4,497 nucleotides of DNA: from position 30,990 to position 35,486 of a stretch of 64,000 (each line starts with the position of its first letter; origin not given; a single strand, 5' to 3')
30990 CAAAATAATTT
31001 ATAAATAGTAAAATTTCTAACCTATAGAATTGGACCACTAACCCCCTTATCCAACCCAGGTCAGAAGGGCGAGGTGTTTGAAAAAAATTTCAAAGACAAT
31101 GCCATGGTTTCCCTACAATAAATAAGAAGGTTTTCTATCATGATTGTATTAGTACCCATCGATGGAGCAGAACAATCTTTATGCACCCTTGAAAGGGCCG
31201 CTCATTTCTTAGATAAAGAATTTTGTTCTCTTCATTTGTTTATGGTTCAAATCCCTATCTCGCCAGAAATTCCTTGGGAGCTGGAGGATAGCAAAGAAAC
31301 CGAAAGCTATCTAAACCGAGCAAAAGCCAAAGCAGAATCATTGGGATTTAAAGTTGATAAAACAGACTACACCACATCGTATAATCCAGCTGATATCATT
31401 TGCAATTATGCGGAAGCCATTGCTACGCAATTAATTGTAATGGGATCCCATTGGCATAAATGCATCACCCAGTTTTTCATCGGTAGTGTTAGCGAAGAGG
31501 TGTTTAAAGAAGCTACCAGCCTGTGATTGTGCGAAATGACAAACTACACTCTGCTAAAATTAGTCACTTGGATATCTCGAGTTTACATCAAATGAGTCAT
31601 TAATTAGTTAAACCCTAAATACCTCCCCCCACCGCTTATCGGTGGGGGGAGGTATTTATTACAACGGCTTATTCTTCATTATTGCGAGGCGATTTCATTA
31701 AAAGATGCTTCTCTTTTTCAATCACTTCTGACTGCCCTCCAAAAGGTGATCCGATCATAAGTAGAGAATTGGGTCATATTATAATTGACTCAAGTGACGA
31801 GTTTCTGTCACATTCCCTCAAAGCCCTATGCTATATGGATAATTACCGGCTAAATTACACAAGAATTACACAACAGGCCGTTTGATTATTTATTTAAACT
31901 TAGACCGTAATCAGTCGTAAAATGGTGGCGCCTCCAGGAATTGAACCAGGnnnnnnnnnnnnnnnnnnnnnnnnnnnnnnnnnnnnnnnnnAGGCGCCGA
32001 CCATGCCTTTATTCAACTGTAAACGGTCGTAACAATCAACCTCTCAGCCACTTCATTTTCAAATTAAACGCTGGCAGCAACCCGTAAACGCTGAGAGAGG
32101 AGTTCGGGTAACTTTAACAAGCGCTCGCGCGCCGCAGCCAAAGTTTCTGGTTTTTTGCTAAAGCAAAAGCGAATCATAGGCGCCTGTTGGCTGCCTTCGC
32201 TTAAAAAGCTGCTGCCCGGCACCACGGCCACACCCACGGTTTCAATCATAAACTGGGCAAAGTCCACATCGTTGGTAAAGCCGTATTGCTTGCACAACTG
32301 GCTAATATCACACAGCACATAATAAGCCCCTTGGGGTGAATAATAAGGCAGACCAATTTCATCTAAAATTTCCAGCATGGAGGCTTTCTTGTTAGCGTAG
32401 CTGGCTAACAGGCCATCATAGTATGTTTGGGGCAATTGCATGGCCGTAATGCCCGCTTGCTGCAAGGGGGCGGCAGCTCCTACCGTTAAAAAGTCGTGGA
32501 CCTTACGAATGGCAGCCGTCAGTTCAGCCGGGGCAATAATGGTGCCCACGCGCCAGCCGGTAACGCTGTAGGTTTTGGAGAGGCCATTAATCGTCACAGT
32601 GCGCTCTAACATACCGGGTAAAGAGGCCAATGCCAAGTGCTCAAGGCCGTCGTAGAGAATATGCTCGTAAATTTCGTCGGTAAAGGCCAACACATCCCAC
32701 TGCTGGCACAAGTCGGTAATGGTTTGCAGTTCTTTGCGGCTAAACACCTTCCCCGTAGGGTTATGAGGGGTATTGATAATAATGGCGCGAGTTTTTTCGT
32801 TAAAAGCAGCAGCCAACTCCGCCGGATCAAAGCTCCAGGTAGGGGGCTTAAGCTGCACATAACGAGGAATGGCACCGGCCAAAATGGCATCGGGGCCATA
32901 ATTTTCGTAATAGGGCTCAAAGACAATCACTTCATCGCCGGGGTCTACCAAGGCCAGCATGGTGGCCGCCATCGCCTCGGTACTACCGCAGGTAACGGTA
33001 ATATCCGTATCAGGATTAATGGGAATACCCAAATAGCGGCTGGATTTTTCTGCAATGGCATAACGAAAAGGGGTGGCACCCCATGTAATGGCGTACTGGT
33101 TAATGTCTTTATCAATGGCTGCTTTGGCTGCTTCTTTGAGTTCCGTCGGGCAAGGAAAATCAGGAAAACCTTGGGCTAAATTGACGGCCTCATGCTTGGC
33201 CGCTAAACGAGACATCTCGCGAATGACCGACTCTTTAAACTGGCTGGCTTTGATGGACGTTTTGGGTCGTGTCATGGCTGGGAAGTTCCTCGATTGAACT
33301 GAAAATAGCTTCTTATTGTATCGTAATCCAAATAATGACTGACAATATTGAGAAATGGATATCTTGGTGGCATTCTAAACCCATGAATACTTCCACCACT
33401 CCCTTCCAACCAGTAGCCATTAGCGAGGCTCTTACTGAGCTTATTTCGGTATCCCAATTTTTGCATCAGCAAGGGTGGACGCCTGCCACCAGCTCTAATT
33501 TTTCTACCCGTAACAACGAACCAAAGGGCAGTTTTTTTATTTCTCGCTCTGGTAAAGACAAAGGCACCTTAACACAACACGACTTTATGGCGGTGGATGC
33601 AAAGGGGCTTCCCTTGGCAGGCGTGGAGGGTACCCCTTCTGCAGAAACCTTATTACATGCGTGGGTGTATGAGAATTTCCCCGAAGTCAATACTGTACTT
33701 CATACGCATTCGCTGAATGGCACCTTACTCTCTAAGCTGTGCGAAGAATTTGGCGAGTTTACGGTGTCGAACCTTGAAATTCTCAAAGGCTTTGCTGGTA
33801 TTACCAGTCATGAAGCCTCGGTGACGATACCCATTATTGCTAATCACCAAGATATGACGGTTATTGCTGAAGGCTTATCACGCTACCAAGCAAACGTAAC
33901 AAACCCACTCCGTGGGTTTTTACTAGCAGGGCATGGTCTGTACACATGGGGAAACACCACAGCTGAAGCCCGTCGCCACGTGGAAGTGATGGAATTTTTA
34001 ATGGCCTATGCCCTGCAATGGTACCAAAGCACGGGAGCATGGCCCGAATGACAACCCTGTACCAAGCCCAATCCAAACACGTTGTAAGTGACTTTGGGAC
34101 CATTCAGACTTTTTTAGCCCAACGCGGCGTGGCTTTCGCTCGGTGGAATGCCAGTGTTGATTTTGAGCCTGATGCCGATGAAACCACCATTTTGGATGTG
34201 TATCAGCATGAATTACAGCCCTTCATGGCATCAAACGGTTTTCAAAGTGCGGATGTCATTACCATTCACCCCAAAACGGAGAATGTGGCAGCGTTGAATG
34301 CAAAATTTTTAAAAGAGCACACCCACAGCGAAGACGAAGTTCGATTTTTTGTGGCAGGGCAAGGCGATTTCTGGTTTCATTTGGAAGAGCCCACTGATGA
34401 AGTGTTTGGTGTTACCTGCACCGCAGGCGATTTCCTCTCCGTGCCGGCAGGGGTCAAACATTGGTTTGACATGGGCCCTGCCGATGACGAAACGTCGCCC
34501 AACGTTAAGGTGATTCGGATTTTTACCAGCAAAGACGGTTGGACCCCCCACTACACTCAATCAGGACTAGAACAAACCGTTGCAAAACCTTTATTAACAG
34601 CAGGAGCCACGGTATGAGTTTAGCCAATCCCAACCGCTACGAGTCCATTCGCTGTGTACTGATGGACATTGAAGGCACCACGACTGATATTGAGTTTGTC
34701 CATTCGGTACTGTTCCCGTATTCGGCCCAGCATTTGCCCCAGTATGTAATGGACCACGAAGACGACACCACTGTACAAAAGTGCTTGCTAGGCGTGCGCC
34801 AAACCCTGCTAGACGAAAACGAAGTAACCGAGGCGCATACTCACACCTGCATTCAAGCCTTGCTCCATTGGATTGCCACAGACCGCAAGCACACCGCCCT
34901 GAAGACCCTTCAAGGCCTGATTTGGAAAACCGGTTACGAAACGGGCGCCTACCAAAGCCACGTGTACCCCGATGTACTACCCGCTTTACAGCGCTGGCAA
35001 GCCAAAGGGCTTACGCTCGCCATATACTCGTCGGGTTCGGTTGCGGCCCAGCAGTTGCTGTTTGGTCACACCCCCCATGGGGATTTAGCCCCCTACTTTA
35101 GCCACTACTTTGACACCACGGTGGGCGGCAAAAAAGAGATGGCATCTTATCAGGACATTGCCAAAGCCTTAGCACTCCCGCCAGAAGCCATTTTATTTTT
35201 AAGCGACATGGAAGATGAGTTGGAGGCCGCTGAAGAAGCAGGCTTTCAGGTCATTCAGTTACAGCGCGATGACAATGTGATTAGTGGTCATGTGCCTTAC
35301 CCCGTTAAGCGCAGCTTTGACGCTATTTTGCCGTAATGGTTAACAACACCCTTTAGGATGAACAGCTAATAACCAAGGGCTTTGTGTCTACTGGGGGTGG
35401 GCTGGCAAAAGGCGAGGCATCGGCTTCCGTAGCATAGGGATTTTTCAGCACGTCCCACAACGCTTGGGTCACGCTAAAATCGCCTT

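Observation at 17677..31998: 14-kb segment bounded by a direct repeat of the tRNA-Phe 3' end: integrase-less genomic island remnant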

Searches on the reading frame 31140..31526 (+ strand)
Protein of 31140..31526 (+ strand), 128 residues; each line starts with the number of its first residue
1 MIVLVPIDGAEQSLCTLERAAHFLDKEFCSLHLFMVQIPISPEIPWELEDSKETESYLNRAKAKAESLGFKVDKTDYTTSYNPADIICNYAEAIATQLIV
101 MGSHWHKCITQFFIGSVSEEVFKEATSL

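Call 7: search_protein_families(library=pfam, proteins=[window:31140-31526:+])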
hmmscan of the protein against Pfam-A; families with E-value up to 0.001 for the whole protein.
window:31140-31526:+ (128 aa): 1 family
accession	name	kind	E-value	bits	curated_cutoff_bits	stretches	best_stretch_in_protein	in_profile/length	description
PF00582.32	Usp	-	4.6e-15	56.8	24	1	2-126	4-134/141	Universal stress protein family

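Call 54: search_protein_families(library=ncbifam, proteins=[window:31140-31526:+], max_evalue=0.01)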
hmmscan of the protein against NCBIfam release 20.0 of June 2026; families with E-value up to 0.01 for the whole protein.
window:31140-31526:+ (128 aa): 2 families
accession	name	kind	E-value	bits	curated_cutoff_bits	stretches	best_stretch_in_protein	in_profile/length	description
NF008380.0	PRK11175.1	equivalog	0.0015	17.6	227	1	57-123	225-290/313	universal stress protein UspE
NF011581.0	PRK15005.1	equivalog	0.0032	17.7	166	1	40-125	54-136/144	universal stress protein UspF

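Call 55: search_protein_families(library=phrogs, proteins=[window:31140-31526:+], max_evalue=0.01)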
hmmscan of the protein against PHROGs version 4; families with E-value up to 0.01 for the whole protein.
window:31140-31526:+ (128 aa): 1 family
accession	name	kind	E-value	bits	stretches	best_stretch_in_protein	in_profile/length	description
phrog_6929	-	other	5.1e-11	44.1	1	3-127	8-141/162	universal stress protein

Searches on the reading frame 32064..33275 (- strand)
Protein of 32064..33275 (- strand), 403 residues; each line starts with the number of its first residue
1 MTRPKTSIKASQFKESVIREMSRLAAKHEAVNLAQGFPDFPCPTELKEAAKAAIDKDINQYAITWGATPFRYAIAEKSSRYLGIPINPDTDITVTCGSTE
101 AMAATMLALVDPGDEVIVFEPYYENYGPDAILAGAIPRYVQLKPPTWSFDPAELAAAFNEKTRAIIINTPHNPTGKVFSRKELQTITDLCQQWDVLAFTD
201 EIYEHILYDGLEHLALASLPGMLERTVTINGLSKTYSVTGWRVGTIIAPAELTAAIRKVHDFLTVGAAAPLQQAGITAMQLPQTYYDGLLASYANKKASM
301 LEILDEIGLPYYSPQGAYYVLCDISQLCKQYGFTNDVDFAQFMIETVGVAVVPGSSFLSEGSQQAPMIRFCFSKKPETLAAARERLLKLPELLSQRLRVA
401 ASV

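Call 7: search_protein_families(library=pfam, proteins=[window:32064-33275:-])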
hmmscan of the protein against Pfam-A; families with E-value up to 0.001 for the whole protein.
window:32064-33275:- (403 aa): 3 families
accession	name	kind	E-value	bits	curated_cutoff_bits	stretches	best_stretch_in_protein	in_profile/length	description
PF00155.27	Aminotran_1_2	-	3.2e-63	214.5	19.7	1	30-386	3-361/361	Aminotransferase class I and II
PF01041.23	DegT_DnrJ_EryC1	-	9.7e-09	35.3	19.8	1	92-200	43-145/360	DegT/DnrJ/EryC1/StrS aminotransferase family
PF01053.26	Cys_Met_Meta_PP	-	1.9e-05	23.9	27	1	94-201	73-174/381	Cys/Met metabolism PLP-dependent enzyme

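Call 11: find_encoding_contigs(protein=window:32064-33275:-, flank=10000, max_places=6)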
Protein window:32064-33275:- (403 aa): no gene with exactly this product is on record in the collection.

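Call 12: find_related_loci(query=window:32064-33275:-, collection=genome_contigs, flank=10000)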
Query window:32064-33275:- (403 aa) in genome_contigs; peptide patterns used: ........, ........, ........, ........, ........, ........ (x = any residue, [..] = any of these).
599 stretches matched a pattern (row limit reached: there are more); 593 encode a relative of the query (tblastn E <= 1e-3); the best 80 are kept; 80 distinct loci.
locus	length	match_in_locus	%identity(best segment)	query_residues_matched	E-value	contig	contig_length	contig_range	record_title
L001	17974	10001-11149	74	3-389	0e+0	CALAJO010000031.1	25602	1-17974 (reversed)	MAG: uncultured cyanobacterium isolate N1_Bin_METABAT__280_1 genome assembly, contig: c_000003617156, whole genome shotg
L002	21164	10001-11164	70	3-394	0e+0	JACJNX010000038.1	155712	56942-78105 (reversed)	Cyanobacteria bacterium FACHB-63 contig38, whole genome shotgun sequence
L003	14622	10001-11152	71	1-389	0e+0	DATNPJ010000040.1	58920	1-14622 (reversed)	MAG TPA_asm: Coleofasciculaceae cyanobacterium isolate SMAG_U16478 k141_1823861, whole genome shotgun sequence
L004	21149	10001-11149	71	3-389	0e+0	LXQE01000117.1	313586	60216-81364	Nostoc punctiforme NIES-2108 scaffold22.1, whole genome shotgun sequence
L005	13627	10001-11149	71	3-389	0e+0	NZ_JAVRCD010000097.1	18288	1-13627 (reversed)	MAG: Nostoc sp. DedQUE08 contig_97, whole genome shotgun sequence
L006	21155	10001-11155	70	1-389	0e+0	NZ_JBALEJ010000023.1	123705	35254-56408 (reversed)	MAG: Nostoc sp. isolate P6602 bin 13 NODE_202_length_123705_cov_31.723760, whole genome shotgun sequence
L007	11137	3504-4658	70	1-389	0e+0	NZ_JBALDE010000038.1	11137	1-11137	MAG: Nostoc sp. isolate P12650 bin 7 NODE_2184_length_11137_cov_91.732748, whole genome shotgun sequence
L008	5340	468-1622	70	1-389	0e+0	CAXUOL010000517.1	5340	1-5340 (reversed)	MAG TPA_asm: uncultured Nostoc sp. isolate public_SRR14722285_metawrap_bin.1 genome assembly, contig: public_SRR14722285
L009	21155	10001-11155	69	1-389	0e+0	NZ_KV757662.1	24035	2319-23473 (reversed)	Nostoc sp. KVJ20 contig_126, whole genome shotgun sequence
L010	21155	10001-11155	69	1-389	0e+0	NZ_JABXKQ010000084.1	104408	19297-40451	MAG: Nostoc sp. JL34 NODE_368_length_104408_cov_107.101, whole genome shotgun sequence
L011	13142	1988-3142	70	1-389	0e+0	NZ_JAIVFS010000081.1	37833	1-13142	Nostoc mirabile CHAB5784 strain CHAB 5784 NODE_81_length_37833_cov_86.654723, whole genome shotgun sequence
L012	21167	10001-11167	68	1-393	0e+0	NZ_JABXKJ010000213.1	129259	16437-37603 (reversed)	MAG: Nostoc sp. NMS7 NODE_211_length_129259_cov_26.5651, whole genome shotgun sequence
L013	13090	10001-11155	70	1-389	0e+0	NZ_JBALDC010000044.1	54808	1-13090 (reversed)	MAG: Nostoc sp. isolate P12646 bin 6 NODE_282_length_54808_cov_140.870853, whole genome shotgun sequence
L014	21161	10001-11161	69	3-393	0e+0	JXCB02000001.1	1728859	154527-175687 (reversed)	Tolypothrix campylonemoides VB511288 scaffold_000, whole genome shotgun sequence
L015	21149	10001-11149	70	3-389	0e+0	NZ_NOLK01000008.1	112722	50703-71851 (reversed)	Nostoc sp. 'Peltigera membranacea cyanobiont' 232 scaffold8, whole genome shotgun sequence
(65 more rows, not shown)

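Call 20: find_homologous_proteins(query=window:32064-33275:-, max_evalue=1e-100)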
Query window:32064-33275:- (403 aa): 7998 proteins with E <= 1e-100 among 8000 candidates; the best 120 are listed.
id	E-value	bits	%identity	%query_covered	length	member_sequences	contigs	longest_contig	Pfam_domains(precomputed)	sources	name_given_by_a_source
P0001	3.5e-268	907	100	100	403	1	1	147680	PF00155.28,PF01053.27,PF01041.24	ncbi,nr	ncbi:MAG: aminotransferase class I/II-fold pyridoxal phosphate-dependent enzyme [Vampirovibrionales 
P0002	1.1e-196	672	75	98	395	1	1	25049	PF00155.28,PF01053.27,PF01041.24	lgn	-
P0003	5.0e-193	660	74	97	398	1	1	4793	PF00155.28,PF01053.27,PF01041.24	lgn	-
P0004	3.4e-189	647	74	97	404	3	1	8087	PF00155.28,PF01041.24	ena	-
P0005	1.1e-188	645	73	97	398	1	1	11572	PF00155.28,PF01053.27,PF01041.24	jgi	jgi:aspartate/methionine/tyrosine aminotransferase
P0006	1.1e-188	645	73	99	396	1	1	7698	PF00155.28,PF01041.24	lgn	-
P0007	1.7e-188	645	72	97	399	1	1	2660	PF00155.28,PF01041.24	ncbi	-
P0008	7.3e-188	642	73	99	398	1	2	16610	PF00155.28,PF01041.24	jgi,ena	jgi:aminotransferase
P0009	1.9e-187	641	71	99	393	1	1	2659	PF00155.28,PF01053.27,PF01041.24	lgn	-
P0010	2.0e-187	641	73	97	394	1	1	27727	PF00155.28,PF01053.27,PF01041.24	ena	-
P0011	1.4e-186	638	72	97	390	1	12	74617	PF00155.28,PF01041.24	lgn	-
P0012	2.0e-186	638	74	96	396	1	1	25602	PF00155.28,PF01053.27,PF01041.24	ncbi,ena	-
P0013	1.2e-185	635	71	97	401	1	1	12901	PF00155.28,PF01041.24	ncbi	-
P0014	2.6e-185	634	73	97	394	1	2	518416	PF00155.28,PF01053.27,PF01041.24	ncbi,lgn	-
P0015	3.2e-185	634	71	97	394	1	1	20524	PF00155.28,PF01041.24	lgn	-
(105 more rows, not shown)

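Call 22: find_encoding_contigs(protein=P0001, flank=10000, max_places=4)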
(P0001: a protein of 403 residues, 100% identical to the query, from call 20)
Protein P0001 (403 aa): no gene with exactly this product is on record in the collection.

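Call 23: find_encoding_contigs(protein=P0002, flank=10000, max_places=4)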
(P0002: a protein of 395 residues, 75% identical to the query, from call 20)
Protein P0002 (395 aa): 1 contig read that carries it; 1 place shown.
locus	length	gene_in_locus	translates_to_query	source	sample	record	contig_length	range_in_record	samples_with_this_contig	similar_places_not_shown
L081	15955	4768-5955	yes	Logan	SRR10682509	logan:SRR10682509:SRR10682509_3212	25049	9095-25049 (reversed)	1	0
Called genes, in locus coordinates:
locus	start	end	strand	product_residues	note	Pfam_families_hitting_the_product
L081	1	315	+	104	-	?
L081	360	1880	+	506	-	PF01593:Amino_oxidase (weak), PF13450:NAD_binding_8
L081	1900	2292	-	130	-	-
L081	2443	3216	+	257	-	PF13353:Fer4_12 (weak), PF04055:Radical_SAM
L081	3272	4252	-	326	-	PF13098:Thioredoxin_2, PF13462:Thioredoxin_4, PF01323:DSBA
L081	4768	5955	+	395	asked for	PF00155:Aminotran_1_2, PF01041:DegT_DnrJ_EryC1, PF01053:Cys_Met_Meta_PP (weak)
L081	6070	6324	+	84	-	-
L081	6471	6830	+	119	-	-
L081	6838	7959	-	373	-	-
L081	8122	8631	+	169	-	PF13302:Acetyltransf_3 (weak), PF00583:Acetyltransf_1, PF13508:Acetyltransf_7, PF13673:Acetyltransf_10 (weak)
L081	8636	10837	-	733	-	PF02706:Wzz (weak), PF13614:AAA_31 (weak)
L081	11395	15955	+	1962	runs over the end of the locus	-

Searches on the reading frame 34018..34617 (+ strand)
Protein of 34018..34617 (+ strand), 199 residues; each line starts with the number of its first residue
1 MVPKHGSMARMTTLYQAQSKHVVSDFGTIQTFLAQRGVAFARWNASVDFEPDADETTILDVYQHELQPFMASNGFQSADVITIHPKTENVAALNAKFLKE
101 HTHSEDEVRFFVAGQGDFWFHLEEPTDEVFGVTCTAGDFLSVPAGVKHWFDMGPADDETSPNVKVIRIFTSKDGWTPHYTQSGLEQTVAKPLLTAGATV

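Call 7: search_protein_families(library=pfam, proteins=[window:34018-34617:+])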
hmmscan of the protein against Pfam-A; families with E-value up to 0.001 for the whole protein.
window:34018-34617:+ (199 aa): 2 families
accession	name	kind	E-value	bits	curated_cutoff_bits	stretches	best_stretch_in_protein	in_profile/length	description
PF03079.20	ARD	-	1e-28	101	27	1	19-177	14-157/157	ARD/ARD' family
PF07883.17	Cupin_2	-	2e-05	24.7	27.2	1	99-150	12-56/70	Cupin domain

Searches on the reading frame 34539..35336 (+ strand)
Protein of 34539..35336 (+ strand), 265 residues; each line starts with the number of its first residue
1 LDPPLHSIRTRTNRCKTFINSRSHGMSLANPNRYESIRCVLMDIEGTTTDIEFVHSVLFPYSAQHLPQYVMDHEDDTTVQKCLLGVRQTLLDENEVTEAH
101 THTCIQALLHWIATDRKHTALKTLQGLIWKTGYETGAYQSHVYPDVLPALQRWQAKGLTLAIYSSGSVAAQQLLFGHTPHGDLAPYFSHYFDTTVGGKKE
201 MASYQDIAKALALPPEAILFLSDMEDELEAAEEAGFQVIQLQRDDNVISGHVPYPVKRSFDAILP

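Call 7: search_protein_families(library=pfam, proteins=[window:34539-35336:+])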
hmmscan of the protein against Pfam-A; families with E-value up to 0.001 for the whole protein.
window:34539-35336:+ (265 aa): 2 families
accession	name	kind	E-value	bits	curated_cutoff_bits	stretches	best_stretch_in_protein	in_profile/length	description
PF00702.32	Hydrolase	-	3.8e-15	57.2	26.4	1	37-235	1-191/191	haloacid dehalogenase-like hydrolase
PF13419.12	HAD_2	-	2.1e-05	25.1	23.8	1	92-239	33-176/178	Haloacid dehalogenase-like hydrolase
